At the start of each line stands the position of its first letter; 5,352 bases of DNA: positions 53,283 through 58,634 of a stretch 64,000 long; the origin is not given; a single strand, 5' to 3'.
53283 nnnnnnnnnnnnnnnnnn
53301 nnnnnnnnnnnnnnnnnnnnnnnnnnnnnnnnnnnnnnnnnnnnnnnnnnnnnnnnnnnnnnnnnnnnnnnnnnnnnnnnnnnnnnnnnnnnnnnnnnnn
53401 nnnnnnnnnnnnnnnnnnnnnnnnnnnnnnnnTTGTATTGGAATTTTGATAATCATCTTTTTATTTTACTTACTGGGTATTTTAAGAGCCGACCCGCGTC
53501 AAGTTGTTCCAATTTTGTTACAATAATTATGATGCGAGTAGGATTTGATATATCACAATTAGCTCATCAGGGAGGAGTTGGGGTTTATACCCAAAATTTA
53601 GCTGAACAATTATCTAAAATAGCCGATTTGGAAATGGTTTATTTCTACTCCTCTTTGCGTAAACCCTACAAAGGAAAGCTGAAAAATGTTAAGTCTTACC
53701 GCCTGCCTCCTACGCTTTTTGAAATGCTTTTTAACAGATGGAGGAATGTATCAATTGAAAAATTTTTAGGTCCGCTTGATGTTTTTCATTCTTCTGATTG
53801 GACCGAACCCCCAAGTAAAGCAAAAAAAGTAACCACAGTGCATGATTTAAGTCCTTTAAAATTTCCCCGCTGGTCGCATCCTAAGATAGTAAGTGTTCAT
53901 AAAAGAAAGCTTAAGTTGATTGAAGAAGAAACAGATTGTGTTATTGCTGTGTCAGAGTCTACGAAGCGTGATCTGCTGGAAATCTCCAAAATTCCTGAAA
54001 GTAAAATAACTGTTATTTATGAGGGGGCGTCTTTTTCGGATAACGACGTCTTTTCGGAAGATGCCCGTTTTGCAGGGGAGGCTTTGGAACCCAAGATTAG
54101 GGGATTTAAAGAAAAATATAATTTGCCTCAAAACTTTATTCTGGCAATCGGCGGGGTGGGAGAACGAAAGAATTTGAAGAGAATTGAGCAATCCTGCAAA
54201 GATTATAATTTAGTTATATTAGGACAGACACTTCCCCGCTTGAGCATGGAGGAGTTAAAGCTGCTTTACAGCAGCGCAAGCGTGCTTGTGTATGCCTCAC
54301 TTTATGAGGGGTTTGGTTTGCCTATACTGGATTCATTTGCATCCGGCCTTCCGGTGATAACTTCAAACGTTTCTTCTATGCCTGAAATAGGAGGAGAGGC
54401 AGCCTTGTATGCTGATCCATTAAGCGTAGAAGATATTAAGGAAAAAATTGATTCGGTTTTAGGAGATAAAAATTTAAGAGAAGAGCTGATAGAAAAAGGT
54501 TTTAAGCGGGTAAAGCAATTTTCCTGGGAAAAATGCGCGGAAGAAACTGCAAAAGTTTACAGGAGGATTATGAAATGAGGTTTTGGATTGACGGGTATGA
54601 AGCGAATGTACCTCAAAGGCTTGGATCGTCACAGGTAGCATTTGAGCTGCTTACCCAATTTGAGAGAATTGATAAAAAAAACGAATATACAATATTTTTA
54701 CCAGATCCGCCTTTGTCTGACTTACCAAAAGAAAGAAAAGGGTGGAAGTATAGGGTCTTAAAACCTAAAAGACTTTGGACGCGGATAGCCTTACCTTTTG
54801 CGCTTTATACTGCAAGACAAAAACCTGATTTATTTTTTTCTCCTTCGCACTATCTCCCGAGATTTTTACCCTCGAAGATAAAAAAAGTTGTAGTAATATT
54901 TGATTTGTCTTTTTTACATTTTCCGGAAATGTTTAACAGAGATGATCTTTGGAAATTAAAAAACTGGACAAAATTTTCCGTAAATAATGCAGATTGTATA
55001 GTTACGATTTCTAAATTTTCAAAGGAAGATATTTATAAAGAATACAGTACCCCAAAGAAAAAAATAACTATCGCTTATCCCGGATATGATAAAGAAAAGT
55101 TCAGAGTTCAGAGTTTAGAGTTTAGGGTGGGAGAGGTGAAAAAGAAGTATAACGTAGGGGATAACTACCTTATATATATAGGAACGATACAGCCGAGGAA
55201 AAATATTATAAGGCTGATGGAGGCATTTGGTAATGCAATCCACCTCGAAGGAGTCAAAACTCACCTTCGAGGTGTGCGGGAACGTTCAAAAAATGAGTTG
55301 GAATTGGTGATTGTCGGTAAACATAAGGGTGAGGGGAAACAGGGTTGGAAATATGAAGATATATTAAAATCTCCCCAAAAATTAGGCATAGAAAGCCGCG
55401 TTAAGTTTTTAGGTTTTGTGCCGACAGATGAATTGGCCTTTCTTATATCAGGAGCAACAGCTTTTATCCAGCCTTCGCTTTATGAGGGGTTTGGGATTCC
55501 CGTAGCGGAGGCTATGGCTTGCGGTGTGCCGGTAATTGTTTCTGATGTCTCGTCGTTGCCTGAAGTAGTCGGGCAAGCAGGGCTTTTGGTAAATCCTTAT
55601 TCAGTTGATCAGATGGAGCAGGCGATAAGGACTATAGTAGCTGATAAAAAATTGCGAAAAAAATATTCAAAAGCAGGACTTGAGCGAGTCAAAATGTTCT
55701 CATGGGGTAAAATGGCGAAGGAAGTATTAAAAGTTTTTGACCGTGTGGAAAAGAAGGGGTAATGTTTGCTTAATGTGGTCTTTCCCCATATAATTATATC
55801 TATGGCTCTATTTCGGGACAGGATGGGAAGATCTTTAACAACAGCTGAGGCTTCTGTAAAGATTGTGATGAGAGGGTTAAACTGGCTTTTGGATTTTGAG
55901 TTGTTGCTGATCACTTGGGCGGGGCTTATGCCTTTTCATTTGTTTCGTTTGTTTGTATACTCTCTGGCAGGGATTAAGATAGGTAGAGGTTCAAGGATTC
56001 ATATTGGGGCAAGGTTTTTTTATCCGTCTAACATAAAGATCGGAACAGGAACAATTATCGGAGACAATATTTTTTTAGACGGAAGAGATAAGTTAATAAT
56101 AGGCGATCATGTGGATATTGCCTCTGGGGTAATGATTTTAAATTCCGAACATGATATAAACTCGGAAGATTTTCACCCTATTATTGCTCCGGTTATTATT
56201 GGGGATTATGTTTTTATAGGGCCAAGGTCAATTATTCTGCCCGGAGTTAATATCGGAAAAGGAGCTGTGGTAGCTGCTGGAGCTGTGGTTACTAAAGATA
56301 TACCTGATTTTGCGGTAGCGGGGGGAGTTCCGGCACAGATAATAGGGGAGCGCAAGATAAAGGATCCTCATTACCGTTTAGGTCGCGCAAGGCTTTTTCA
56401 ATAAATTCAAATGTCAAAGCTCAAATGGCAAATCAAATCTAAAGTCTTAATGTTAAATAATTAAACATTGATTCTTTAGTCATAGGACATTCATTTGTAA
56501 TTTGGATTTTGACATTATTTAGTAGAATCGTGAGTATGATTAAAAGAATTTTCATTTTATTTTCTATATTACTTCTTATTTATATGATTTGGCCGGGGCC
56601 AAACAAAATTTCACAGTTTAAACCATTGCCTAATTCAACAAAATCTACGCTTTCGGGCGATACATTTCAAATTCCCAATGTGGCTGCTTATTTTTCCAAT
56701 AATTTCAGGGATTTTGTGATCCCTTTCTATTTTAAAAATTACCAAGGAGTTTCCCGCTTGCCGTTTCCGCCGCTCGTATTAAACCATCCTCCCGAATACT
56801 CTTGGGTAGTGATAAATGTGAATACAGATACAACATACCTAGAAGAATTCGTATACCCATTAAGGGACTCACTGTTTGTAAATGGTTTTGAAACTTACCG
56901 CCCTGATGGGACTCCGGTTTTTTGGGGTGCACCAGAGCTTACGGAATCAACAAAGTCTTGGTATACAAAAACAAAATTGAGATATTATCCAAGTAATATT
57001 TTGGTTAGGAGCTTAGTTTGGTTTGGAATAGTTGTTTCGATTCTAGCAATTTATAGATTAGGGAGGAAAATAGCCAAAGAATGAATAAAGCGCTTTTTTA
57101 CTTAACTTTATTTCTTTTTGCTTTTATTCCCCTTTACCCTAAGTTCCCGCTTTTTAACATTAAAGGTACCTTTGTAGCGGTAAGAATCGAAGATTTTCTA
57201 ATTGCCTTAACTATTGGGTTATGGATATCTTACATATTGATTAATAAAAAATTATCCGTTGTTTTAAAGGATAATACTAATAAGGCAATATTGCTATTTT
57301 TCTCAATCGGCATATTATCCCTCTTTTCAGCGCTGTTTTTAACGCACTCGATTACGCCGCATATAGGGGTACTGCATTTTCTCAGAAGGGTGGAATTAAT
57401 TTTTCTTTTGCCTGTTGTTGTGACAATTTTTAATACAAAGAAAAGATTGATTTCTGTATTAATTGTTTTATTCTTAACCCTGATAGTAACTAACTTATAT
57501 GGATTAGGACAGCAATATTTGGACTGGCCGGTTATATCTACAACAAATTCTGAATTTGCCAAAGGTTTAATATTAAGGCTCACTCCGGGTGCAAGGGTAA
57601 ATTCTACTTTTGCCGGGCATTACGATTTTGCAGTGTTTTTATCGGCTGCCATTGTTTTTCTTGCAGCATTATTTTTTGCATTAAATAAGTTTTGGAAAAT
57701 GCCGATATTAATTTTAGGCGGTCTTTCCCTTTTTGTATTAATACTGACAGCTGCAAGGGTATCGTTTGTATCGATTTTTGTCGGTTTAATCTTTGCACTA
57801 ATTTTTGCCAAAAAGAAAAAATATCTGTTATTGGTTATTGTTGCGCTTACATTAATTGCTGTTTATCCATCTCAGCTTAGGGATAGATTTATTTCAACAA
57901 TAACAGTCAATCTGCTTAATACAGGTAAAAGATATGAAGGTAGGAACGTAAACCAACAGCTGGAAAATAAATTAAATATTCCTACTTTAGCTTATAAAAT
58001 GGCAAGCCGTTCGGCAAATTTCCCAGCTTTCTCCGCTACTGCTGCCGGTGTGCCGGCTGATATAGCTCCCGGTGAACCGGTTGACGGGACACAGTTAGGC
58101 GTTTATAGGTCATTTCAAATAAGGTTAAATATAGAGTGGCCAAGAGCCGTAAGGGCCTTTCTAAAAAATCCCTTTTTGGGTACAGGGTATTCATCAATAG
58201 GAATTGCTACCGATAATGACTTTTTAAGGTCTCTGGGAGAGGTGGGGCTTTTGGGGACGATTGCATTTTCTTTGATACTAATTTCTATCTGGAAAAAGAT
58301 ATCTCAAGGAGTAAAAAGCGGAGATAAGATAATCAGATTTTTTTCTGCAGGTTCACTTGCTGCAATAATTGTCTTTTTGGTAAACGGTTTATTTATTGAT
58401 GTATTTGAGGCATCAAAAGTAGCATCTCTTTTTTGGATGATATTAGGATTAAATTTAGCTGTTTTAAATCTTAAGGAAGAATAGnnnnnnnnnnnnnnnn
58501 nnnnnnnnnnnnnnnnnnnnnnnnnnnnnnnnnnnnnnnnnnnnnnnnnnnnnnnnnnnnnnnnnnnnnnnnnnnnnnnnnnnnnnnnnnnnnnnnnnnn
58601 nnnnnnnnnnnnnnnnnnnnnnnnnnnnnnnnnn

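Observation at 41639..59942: Dense array of at least ten GT-C-fold-like polytopic membrane proteins with two DPM1-like polyprenyl-phosphate sugar synthases.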

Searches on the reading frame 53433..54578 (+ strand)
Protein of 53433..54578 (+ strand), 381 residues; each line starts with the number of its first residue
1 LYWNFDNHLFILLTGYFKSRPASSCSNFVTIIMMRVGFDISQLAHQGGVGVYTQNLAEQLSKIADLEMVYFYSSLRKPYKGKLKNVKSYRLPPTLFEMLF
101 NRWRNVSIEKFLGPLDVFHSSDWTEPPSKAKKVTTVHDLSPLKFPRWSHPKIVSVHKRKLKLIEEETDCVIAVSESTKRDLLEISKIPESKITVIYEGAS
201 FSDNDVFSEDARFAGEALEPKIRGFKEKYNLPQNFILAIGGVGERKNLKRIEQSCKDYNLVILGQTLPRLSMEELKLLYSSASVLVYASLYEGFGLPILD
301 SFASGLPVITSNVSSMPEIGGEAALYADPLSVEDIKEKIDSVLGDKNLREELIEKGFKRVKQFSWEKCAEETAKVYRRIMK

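Call 4: search_protein_families(library=pfam, proteins=[window:53433-54578:+], max_evalue=0.1)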
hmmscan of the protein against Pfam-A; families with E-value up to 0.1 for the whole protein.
window:53433-54578:+ (381 aa): 6 families
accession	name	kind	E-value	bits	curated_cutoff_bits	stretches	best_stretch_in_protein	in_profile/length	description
PF00534.26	Glycos_transf_1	-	2.2e-21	76.6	26.4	1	230-358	43-171/172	Glycosyl transferases group 1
PF13692.12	Glyco_trans_1_4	-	1.7e-15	57.9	27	1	216-345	22-142/142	Glycosyl transferases group 1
PF13439.12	Glyco_transf_4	-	6.8e-15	55.9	28.5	1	47-198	2-165/170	Glycosyltransferase Family 4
PF13524.12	Glyco_trans_1_2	-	2.2e-05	24.9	25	1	259-371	16-141/144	Glycosyl transferase-like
PF20706.3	GT4-conflict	-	0.00042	19.8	26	1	273-314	273-314/385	Family 4 Glycosyltransferase in conflict systems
PF13579.12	Glyco_trans_4_4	-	0.013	16.3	29.7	1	47-196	1-156/158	Glycosyl transferase 4-like domain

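Call 85: search_protein_families(library=ncbifam, proteins=[window:53529-54578:+], max_evalue=0.00001)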
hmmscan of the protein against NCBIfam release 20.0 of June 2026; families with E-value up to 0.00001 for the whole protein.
window:53529-54578:+ (349 aa): 19 families
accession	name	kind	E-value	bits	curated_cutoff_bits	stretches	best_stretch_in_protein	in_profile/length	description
TIGR02149.1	glgA_Coryne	subfamily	3.5e-22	79.1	302.4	1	237-348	271-391/391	glycogen synthase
TIGR04047.1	MSMEG_0565_glyc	hypoth_equivalog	5.8e-20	71.7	259.85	1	238-346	265-373/373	MSMEG_0565 family glycosyltransferase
TIGR03449.1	mycothiol_MshA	equivalog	2.6e-13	49.7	462.5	1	236-348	290-404/406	D-inositol-3-phosphate glycosyltransferase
TIGR03999.1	thiol_BshA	equivalog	3.3e-13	49.3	273.7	1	210-348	235-374/375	N-acetyl-alpha-D-glucosaminyl L-malate synthase BshA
TIGR04157.1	glyco_rSAM_CFB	subfamily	5.2e-11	42.2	400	0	124-168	159-203/406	TIGR04157 family glycosyltransferase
NF041010.1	glycosy_Agl16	equivalog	4.4e-10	38.9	575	1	120-346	122-350/352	glycosylation protein Agl16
NF038295.1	EPS_HpsP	equivalog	1.1e-09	37.8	550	1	200-348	238-388/388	hormogonium polysaccharide biosynthesis glycosyltransferase HpsP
NF053787.1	GlcN_PG_synth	equivalog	3.4e-09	36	480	1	240-348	252-360/361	N-acetylglucosaminyl phosphatidylglycerol synthase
TIGR03088.1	stp2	hypoth_equivalog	4.9e-09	35.7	409.05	1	242-347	265-373/374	TIGR03088 family PEP-CTERM/XrtA system glycosyltransferase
NF047684.1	TeichurnBiosyTuaC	equivalog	9.1e-09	34.7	550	1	204-348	250-390/391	teichuronic acid biosynthesis protein TuaC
NF038255.1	exopoly_VpsD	equivalog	4.9e-08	32.2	300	1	204-348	236-380/381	VpsD family glycosyltransferase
NF049987.1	DaglGlyslTfaseDgs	equivalog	5.9e-08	32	500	1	243-349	225-329/332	processive diacylglycerol alpha-glucosyltransferase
NF041876.1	EPS_EpsE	equivalog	7.5e-08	32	400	1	208-338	257-387/389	exopolysaccharide biosynthesis GT4 family glycosyltransferase EpsE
NF047880.1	glyco_SdgA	exception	9.9e-08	31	800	1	186-337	330-480/488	serine-aspartate repeat adhesin O-glycosyltransferase SdgA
TIGR02472.1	sucr_P_syn_N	equivalog_domain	2.8e-07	29.7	576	1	248-336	339-430/439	sucrose-phosphate synthase, putative, glycosyltransferase domain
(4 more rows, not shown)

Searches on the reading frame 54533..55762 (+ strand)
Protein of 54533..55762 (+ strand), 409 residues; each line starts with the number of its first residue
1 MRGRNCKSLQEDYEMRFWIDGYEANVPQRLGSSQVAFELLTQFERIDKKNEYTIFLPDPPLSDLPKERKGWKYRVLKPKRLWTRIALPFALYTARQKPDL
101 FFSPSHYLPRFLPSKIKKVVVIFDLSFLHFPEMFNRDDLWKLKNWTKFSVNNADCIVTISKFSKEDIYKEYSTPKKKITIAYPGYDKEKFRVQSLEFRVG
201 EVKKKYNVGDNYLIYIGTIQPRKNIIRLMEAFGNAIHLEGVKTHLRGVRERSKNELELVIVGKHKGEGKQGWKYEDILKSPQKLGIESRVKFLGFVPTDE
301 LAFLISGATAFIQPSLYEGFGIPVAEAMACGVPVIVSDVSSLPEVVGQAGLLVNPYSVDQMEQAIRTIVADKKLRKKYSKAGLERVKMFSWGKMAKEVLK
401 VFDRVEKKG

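Call 4: search_protein_families(library=pfam, proteins=[window:54533-55762:+], max_evalue=0.1)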
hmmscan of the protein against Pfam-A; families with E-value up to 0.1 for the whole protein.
window:54533-55762:+ (409 aa): 6 families
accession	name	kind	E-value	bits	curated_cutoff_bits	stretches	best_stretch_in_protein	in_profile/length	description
PF00534.26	Glycos_transf_1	-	1.4e-36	126.1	26.4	1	205-383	10-170/172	Glycosyl transferases group 1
PF13692.12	Glyco_trans_1_4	-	7e-29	101.3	27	1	212-371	3-142/142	Glycosyl transferases group 1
PF13524.12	Glyco_trans_1_2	-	3.7e-10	40.3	25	1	253-388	12-132/144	Glycosyl transferase-like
PF13439.12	Glyco_transf_4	-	1e-09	39.1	28.5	1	31-188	3-169/170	Glycosyltransferase Family 4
PF20706.3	GT4-conflict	-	3.6e-09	36.5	26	1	237-349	226-323/385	Family 4 Glycosyltransferase in conflict systems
PF00982.27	Glyco_transf_20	-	0.026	13.7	32.5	1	296-387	360-456/473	Glycosyltransferase family 20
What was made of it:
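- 53529..55762 (+): Two GT4 cytoplasmic glycosyltransferases. Pfam Glycos_transf_1 and Glyco_transf_4 (call 4).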

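Call 85: search_protein_families(library=ncbifam, proteins=[window:54533-55762:+], max_evalue=0.00001)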
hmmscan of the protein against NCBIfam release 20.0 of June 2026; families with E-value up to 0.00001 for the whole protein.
window:54533-55762:+ (409 aa): 29 families (the best 25 are shown)
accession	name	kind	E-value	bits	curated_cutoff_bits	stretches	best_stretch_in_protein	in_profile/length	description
TIGR02149.1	glgA_Coryne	subfamily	1.6e-33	116.4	302.4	2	296-405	272-390/391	glycogen synthase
TIGR04047.1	MSMEG_0565_glyc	hypoth_equivalog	4e-28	98.6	259.85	1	141-402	127-371/373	MSMEG_0565 family glycosyltransferase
TIGR03449.1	mycothiol_MshA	equivalog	2.7e-27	95.7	462.5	1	150-405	162-403/406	D-inositol-3-phosphate glycosyltransferase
TIGR03088.1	stp2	hypoth_equivalog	5.4e-23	81.6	409.05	1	157-405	141-373/374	TIGR03088 family PEP-CTERM/XrtA system glycosyltransferase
TIGR03999.1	thiol_BshA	equivalog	7.1e-23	81.1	273.7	1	142-405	134-373/375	N-acetyl-alpha-D-glucosaminyl L-malate synthase BshA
NF041876.1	EPS_EpsE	equivalog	3.3e-21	76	400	1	253-389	243-380/389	exopolysaccharide biosynthesis GT4 family glycosyltransferase EpsE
NF041010.1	glycosy_Agl16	equivalog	7e-19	67.9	575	1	147-404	128-350/352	glycosylation protein Agl16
NF038295.1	EPS_HpsP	equivalog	1.1e-18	67.4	550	1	254-404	237-386/388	hormogonium polysaccharide biosynthesis glycosyltransferase HpsP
TIGR02472.1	sucr_P_syn_N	equivalog_domain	9.2e-18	64.3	576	1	310-400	343-436/439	sucrose-phosphate synthase, putative, glycosyltransferase domain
NF050063.1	ProtGlycPglJ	equivalog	1.6e-17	63.8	500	1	145-401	137-362/363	N-acetylgalactosamine-N,N'-diacetylbacillosaminyl-diphospho-undecaprenol 4-alpha-N-acetylgalactosaminyltransferase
NF053787.1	GlcN_PG_synth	equivalog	1.7e-15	56.7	480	1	295-405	249-359/361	N-acetylglucosaminyl phosphatidylglycerol synthase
NF053513.1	Gtran_IagA_BgsA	equivalog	2.1e-14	53.3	460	1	288-405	216-331/333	LTA glycolipid anchor biosynthesis glycosyltransferase, IagA/BgsA family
NF038298.1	EPS_HpsO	equivalog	1.7e-13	50.1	575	1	276-404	244-386/388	hormogonium polysaccharide biosynthesis glycosyltransferase HpsO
NF047684.1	TeichurnBiosyTuaC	equivalog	2.8e-13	49.5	550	1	282-405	264-389/391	teichuronic acid biosynthesis protein TuaC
NF012028.0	PRK15484.1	subfamily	6.7e-13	48.5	618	1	152-399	140-372/380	lipopolysaccharide N-acetylglucosaminyltransferase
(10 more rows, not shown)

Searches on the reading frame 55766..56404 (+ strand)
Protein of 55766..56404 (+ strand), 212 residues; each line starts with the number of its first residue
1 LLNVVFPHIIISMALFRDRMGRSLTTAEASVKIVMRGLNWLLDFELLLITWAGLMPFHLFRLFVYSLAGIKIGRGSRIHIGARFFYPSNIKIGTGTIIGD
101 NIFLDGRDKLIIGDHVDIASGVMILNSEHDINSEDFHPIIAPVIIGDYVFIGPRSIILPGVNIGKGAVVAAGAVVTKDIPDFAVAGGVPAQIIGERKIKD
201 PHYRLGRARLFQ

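Call 4: search_protein_families(library=pfam, proteins=[window:55766-56404:+], max_evalue=0.1)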
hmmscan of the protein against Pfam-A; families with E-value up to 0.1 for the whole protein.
window:55766-56404:+ (212 aa): 3 families
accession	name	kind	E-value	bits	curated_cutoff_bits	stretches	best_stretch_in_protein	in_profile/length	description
PF00132.30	Hexapep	-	8.9e-14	50.9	27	1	143-177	2-36/36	Bacterial transferase hexapeptide (six repeats)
PF14602.12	Hexapep_2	-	1.3e-10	41.3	27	1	142-177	1-34/34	Hexapeptide repeat of succinyl-transferase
PF25084.1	LbH_EIF2B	-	0.00069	20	54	1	88-177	20-95/105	EIF2B subunit epsilon LbH domain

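Call 71: search_protein_families(library=ncbifam, proteins=[window:55766-56404:+], max_evalue=0.001)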
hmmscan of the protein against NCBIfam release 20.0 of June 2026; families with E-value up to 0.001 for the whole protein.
window:55766-56404:+ (212 aa): 42 families (the best 25 are shown)
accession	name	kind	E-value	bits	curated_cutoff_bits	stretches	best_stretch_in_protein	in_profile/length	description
NF007797.0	PRK10502.1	subfamily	2.6e-30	105.4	192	1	48-198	32-181/183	WcaF family extracellular polysaccharide biosynthesis acetyltransferase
NF038307.1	EPS_acetyl_HpsU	equivalog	3.8e-23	82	305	1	53-191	35-173/178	hormogonium polysaccharide biosynthesis acetyltransferase HpsU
TIGR04008.1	WcaF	equivalog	1.3e-19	70.8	326.3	1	47-196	30-178/180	colanic acid biosynthesis acetyltransferase WcaF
NF007076.0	PRK09527.1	equivalog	1.2e-18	67.2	347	1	71-204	57-193/203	galactoside O-acetyltransferase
NF007499.0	PRK10092.1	equivalog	8.5e-18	64.8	314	1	85-193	69-180/183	maltose O-acetyltransferase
NF007240.0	PRK09677.1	equivalog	8.8e-18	64.5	243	1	84-196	60-184/192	putative lipopolysaccharide biosynthesis O-acetyl transferase WbbJ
NF058585.1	HptprglPActTf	PfamEq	1e-17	64.2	300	1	110-197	78-161/172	heptaprenylglyceryl phosphate O-acetyltransferase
TIGR03532.1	DapD_Ac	equivalog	2.3e-17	63.4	231.75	1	71-195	100-213/231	2,3,4,5-tetrahydropyridine-2,6-dicarboxylate N-acetyltransferase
NF000311.1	Vat_ABCDEFH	equivalog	1.6e-15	57.2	300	1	134-197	102-165/201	Vat family streptogramin A O-acetyltransferase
TIGR03308.1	phn_thr-fam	hypoth_equivalog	2.2e-15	57.1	201.65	1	142-197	108-163/204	phosphonate metabolim protein, transferase hexapeptide repeat family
TIGR03570.1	NeuD_NnaD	subfamily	4.9e-15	55.7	160.8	1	85-191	95-202/202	NeuD/PglB/VioB family sugar acetyltransferase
NF000111.1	stregram_VatD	exception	1e-13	51.5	400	1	131-200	102-171/209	streptogramin A O-acetyltransferase Vat(D)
NF000490.1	chloram_CatB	equivalog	3.7e-13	49.3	350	1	142-196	110-164/210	type B chloramphenicol O-acetyltransferase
NF033468.1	stregram_VatI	exception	1.1e-12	48.1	415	1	135-196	105-166/208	streptogramin A O-acetyltransferase Vat(I)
NF041874.1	EPS_EpsC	equivalog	1.5e-12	47.6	150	1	82-195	56-166/168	serine O-acetyltransferase EpsC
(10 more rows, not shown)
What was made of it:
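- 55766..56404 (+): Hexapeptide-repeat (WcaF-like) sugar acetyltransferase. Calls 4 and 71.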

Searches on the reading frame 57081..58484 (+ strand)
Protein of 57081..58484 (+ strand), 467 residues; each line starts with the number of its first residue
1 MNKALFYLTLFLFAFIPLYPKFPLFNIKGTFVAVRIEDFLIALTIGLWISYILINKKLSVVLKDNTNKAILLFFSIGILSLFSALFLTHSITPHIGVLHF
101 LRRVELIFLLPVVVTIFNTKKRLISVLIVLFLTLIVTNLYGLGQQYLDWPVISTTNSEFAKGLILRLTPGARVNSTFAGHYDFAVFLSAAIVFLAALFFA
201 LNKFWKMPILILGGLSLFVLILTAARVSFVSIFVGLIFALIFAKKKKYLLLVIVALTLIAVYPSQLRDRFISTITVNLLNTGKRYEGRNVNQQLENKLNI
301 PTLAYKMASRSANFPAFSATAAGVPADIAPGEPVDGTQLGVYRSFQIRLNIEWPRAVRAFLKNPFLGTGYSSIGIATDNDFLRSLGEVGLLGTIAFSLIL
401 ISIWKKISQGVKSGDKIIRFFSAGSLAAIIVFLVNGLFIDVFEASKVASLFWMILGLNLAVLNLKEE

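Call 3: search_protein_families(library=pfam, proteins=[window:57081-58484:+], max_evalue=0.1)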
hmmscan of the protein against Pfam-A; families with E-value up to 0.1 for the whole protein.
window:57081-58484:+ (467 aa): 1 family
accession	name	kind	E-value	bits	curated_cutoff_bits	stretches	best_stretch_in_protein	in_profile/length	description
PF04932.20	Wzy_C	-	6.1e-09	36.3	31.7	1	215-396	5-148/149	O-Antigen ligase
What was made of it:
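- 57081..58484 (+): Wzy_C-domain protein, of the O-antigen polymerase / ligase / O-oligosaccharyltransferase type. Pfam Wzy_C scores 36.3 bits against 31.7 (call 3).
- On Wzy_C (PF04932), for 57081: The domain is present at 36.3 bits against 31.7 (call 3).
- Checked: 57081 passes Pfam Wzy_C at 36.3 bits against a cut-off of 31.7 (call 3).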

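Call 57: search_protein_families(library=pfam, proteins=[window:57081-58484:+], max_evalue=0.05)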
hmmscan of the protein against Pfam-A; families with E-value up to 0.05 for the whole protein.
window:57081-58484:+ (467 aa): 1 family
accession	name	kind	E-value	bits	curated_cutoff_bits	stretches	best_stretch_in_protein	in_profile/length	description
PF04932.20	Wzy_C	-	6.1e-09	36.3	31.7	1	215-396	5-148/149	O-Antigen ligase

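Call 71: search_protein_families(library=ncbifam, proteins=[window:57081-58484:+], max_evalue=0.001)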
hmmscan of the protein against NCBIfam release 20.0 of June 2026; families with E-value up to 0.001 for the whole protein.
window:57081-58484:+ (467 aa): 1 family
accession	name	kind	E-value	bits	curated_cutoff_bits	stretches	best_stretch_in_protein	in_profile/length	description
TIGR00947.1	2A73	equivalog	0.00061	18.9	366.4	1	383-457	341-418/425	IctB family putative bicarbonate transporter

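Call 78: search_solved_structures(query=A5, max_evalue=1)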
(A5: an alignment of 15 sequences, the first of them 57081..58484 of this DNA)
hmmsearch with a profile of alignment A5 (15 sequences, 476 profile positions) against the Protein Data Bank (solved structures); distinct sequences matched with E-value up to 1: 0.
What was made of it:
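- On Wzy_C (PF04932), for 57081: The subtype cannot be told: no PDB sequence hit with a family profile (call 78) and no NCBIfam hit of use (call 71).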
